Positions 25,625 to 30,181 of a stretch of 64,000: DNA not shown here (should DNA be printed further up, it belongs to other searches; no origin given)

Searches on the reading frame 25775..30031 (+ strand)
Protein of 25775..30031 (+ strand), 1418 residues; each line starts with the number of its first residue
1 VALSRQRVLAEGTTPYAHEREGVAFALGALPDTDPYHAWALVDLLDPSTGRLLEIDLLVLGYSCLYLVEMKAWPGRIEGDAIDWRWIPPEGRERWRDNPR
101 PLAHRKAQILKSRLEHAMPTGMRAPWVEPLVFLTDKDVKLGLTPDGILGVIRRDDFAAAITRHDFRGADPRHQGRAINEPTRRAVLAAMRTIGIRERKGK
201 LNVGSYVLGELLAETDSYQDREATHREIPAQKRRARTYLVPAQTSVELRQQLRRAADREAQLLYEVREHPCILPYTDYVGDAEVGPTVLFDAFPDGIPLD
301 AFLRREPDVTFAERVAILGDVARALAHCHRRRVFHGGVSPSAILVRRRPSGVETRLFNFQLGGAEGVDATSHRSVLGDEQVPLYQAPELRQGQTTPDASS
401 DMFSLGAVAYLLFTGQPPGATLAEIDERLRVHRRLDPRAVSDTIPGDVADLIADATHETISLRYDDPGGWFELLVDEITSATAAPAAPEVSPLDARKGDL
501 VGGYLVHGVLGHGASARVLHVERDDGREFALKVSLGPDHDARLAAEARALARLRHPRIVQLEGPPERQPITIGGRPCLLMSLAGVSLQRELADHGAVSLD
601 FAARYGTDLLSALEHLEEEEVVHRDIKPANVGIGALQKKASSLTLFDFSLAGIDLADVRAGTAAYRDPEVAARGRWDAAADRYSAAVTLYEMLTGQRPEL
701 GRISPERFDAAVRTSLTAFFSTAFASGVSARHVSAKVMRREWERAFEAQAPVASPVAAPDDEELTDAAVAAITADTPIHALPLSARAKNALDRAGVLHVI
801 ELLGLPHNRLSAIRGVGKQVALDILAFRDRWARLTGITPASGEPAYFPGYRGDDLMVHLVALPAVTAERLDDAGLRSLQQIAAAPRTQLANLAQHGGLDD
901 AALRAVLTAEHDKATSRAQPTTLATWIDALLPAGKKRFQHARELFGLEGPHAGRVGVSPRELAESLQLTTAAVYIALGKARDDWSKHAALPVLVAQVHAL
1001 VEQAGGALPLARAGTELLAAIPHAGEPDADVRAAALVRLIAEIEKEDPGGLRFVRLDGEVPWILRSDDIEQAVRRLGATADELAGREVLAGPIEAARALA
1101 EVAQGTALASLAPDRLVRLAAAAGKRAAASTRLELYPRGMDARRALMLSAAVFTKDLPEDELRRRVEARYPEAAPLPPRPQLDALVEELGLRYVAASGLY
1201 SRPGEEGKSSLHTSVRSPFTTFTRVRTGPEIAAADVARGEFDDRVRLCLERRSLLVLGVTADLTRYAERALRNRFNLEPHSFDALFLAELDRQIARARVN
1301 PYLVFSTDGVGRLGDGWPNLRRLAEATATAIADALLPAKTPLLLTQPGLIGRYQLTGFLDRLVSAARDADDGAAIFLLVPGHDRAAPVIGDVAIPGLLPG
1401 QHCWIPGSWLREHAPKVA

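Call 9: search_protein_families(library=pfam, proteins=[window:25775-30031:+], max_evalue=0.001)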
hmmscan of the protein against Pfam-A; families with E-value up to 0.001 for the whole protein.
window:25775-30031:+ (1418 aa): 4 families
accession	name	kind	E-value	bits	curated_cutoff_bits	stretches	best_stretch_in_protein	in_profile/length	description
PF00069.31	Pkinase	-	3.3e-39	135.3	31.7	2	506-713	3-211/263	Protein kinase domain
PF07714.23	PK_Tyr_Ser-Thr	-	7e-21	75.1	23.1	2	509-707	6-212/258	Protein tyrosine and serine/threonine kinase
PF08378.17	NERD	-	9.6e-12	45.8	22.1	1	23-134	9-111/111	Nuclease-related domain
PF03118.21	RNA_pol_A_CTD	-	1.1e-07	31.9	23.8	1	774-824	11-61/67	Bacterial RNA polymerase, alpha chain C terminal domain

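Call 10: search_protein_families(library=padloc, proteins=[window:25775-30031:+], max_evalue=0.001)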
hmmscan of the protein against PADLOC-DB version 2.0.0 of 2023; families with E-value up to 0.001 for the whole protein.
window:25775-30031:+ (1418 aa): 36 families (the best 25 are shown)
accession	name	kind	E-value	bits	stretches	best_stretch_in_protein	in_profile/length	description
PDLC02512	PglW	-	0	1083.5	1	5-1414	3-1396/1403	PglW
PDLC04042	PD-T4-6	-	9.7e-52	174.4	2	500-756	7-269/292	-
PDLC04138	mad6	-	1.4e-51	174.2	2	497-704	46-261/659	mads_6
PDLC04053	PD-T4-6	-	1.5e-48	163.9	2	497-757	4-269/311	-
PDLC04054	PD-T4-6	-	4.5e-41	139.4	2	497-698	5-212/347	-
PDLC02513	PglW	-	9.7e-37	123.8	1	11-718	8-687/1413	PglW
PDLC04043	PD-T4-6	-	9.5e-36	121.8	2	496-789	9-303/452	-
PDLC04047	PD-T4-6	-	2.6e-33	113.5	2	500-701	8-214/327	-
PDLC04052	PD-T4-6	-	2e-31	107.7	2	500-799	7-329/496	-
PDLC04044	PD-T4-6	-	3.2e-31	106.8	2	541-699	82-239/372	-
PDLC03920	MkoA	-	1.5e-30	104.2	2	230-463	30-264/1112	-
PDLC04039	PD-T4-6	-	3.9e-30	103.3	2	494-787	6-302/458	-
PDLC04041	PD-T4-6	-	5.2e-30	103.1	2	496-698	22-233/443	-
PDLC04064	PD-T4-6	-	5.7e-30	102.5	2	500-713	18-233/369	-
PDLC04061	PD-T4-6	-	1.7e-29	101.7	2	501-698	15-222/510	-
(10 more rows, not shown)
